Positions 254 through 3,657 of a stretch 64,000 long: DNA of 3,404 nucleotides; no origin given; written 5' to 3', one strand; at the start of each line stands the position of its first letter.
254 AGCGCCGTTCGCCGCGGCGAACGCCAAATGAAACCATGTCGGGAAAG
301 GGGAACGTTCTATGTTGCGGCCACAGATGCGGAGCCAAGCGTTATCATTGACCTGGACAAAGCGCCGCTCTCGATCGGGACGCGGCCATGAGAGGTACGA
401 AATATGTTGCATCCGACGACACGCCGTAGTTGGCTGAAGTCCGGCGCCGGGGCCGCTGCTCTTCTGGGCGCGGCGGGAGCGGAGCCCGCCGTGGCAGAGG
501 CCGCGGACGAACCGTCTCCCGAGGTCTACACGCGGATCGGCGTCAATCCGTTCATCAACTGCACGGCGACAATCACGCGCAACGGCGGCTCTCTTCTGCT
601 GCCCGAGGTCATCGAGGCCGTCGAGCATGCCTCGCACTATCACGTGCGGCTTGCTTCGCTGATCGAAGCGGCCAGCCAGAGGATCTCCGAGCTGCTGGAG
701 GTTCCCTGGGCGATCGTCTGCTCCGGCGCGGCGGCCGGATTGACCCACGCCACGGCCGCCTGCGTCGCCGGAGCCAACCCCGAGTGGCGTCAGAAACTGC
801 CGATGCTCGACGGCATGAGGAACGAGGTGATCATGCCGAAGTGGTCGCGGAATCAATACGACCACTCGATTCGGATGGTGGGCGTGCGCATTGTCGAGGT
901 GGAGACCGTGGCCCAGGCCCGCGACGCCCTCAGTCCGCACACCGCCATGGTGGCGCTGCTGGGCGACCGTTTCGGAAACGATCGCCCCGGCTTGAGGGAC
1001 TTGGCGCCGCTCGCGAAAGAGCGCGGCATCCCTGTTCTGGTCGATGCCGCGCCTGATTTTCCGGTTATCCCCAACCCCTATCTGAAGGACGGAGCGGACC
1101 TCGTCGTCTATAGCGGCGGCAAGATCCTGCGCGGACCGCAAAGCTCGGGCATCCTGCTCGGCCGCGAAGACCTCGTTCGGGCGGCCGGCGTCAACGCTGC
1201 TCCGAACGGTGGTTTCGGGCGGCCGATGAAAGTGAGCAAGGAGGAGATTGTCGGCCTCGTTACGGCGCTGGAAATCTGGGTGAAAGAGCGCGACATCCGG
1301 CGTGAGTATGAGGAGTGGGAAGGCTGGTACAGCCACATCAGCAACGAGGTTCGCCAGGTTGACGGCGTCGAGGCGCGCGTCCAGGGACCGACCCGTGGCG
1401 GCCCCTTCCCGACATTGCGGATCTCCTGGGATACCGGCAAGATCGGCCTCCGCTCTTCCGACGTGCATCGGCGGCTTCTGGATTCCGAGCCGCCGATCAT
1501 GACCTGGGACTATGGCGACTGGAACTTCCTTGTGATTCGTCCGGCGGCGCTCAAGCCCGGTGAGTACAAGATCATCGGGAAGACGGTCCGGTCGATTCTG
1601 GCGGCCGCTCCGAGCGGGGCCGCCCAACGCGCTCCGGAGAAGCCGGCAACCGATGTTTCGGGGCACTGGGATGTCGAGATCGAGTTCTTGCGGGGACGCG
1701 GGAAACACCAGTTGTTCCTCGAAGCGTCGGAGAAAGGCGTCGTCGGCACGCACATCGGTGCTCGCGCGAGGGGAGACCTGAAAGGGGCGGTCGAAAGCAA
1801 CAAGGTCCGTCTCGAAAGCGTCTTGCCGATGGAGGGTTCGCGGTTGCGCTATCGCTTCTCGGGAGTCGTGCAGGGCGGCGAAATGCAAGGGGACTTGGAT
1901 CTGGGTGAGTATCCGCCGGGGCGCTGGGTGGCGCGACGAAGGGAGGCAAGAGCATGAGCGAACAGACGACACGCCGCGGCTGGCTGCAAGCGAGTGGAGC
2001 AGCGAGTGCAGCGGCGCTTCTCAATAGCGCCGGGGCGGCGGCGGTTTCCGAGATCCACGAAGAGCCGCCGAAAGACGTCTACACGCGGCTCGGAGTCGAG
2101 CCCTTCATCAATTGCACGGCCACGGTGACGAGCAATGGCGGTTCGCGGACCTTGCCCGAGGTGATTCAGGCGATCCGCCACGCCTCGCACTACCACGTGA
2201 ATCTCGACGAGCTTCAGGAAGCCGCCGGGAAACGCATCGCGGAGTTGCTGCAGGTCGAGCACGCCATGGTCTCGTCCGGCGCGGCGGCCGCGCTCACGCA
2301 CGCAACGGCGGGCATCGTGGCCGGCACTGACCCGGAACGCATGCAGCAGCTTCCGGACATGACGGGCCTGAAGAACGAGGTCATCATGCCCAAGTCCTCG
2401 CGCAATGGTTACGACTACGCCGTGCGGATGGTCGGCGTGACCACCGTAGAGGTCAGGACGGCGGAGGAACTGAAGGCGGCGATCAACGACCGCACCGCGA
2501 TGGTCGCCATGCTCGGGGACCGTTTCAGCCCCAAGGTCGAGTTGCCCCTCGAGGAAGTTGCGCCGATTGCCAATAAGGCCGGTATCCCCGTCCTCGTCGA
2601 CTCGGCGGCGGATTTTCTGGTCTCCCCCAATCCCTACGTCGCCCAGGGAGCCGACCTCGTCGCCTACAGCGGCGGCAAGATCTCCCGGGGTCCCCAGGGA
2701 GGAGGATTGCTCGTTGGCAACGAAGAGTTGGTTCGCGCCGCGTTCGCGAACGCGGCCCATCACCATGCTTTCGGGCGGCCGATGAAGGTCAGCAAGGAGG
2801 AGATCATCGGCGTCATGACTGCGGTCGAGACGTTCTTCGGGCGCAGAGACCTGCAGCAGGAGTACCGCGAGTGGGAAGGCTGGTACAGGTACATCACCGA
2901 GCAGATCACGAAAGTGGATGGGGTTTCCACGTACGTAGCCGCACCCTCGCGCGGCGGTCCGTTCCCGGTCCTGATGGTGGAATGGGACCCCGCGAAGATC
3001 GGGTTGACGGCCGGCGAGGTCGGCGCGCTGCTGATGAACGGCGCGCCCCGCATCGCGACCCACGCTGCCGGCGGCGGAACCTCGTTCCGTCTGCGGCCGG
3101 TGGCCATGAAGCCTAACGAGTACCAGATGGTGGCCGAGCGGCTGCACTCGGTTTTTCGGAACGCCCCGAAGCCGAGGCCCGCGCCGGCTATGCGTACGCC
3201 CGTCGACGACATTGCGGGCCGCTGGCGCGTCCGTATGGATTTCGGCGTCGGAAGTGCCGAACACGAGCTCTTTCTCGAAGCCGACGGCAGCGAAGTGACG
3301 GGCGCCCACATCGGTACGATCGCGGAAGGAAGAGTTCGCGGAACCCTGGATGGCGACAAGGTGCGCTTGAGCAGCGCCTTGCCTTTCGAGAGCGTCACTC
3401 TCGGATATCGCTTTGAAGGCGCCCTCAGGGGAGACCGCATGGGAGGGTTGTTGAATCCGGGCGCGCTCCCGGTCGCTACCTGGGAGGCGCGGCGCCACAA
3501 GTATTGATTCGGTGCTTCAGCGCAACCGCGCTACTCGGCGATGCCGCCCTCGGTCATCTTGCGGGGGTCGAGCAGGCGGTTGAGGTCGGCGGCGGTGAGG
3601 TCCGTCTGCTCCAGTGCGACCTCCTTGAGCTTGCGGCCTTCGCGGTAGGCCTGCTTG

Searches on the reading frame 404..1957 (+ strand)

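Call 30: search_protein_families(library=pfam, proteins=[window:404-1957:+], max_evalue=0.001)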
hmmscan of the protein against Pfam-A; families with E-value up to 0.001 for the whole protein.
window:404-1957:+ (517 aa): 2 families
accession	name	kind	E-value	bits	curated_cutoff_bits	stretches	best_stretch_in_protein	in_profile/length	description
PF00266.25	Aminotran_5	-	1.4e-06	28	21.5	1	75-260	33-220/371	Aminotransferase class-V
PF03841.19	SelA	-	0.00014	21.5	22.8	1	226-294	199-261/367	L-seryl-tRNA selenium transferase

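Call 33: search_protein_families(library=ncbifam, proteins=[window:404-1957:+], max_evalue=0.00001)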
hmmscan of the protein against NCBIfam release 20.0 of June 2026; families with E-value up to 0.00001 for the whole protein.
window:404-1957:+ (517 aa): 4 families
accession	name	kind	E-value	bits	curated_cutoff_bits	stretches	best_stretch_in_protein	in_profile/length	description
TIGR01437.1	selA_rel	subfamily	6.1e-42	143.8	385.3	1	41-398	1-362/363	DgaE family pyridoxal phosphate-dependent ammonia lyase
NF047797.1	glminPNH3LysDgaE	equivalog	6.6e-39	133.9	600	1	40-399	2-362/367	D-glucosaminate-6-phosphate ammonia lyase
NF006004.0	PRK08134.1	equivalog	1.2e-06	27.5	636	1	148-244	116-214/433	O-acetylhomoserine aminocarboxypropyltransferase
TIGR00474.1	selA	equivalog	1.5e-06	27.3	267.9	1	225-300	273-342/455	L-seryl-tRNA(Sec) selenium transferase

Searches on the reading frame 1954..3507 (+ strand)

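Call 30: search_protein_families(library=pfam, proteins=[window:1954-3507:+], max_evalue=0.001)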
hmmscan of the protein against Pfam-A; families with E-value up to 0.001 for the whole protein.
window:1954-3507:+ (517 aa): 3 families
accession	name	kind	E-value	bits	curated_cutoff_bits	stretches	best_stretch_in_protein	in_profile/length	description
PF00266.25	Aminotran_5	-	2.6e-10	40.3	21.5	1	73-262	30-220/371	Aminotransferase class-V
PF03841.19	SelA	-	3.7e-05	23.3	22.8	1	157-262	113-232/367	L-seryl-tRNA selenium transferase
PF01053.26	Cys_Met_Meta_PP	-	0.00011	21.3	27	1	91-246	57-202/381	Cys/Met metabolism PLP-dependent enzyme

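Call 33: search_protein_families(library=ncbifam, proteins=[window:1954-3507:+], max_evalue=0.00001)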
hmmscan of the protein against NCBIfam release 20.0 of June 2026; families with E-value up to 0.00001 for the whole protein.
window:1954-3507:+ (517 aa): 7 families
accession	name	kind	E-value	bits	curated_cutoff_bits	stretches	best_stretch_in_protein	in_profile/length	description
TIGR01437.1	selA_rel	subfamily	1.3e-47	162.5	385.3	1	42-400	1-362/363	DgaE family pyridoxal phosphate-dependent ammonia lyase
NF047797.1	glminPNH3LysDgaE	equivalog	4.5e-44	150.9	600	1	41-403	2-364/367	D-glucosaminate-6-phosphate ammonia lyase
TIGR03576.1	pyridox_MJ0158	hypoth_equivalog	2.6e-08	33.4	304.45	1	156-318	114-273/346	TIGR03576 family pyridoxal phosphate-dependent enzyme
TIGR00474.1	selA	equivalog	2e-07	30.2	267.9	1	158-302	189-342/455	L-seryl-tRNA(Sec) selenium transferase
NF006004.0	PRK08134.1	equivalog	2.6e-06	26.4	636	1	148-254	115-224/433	O-acetylhomoserine aminocarboxypropyltransferase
TIGR01979.1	sufS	subfamily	4.7e-06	25.7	475.1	0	155-260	134-238/403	SufS family cysteine desulfurase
TIGR01326.1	OAH_OAS_sulfhy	subfamily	7.5e-06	24.9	495.1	0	90-254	61-217/418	O-acetylhomoserine aminocarboxypropyltransferase/cysteine synthase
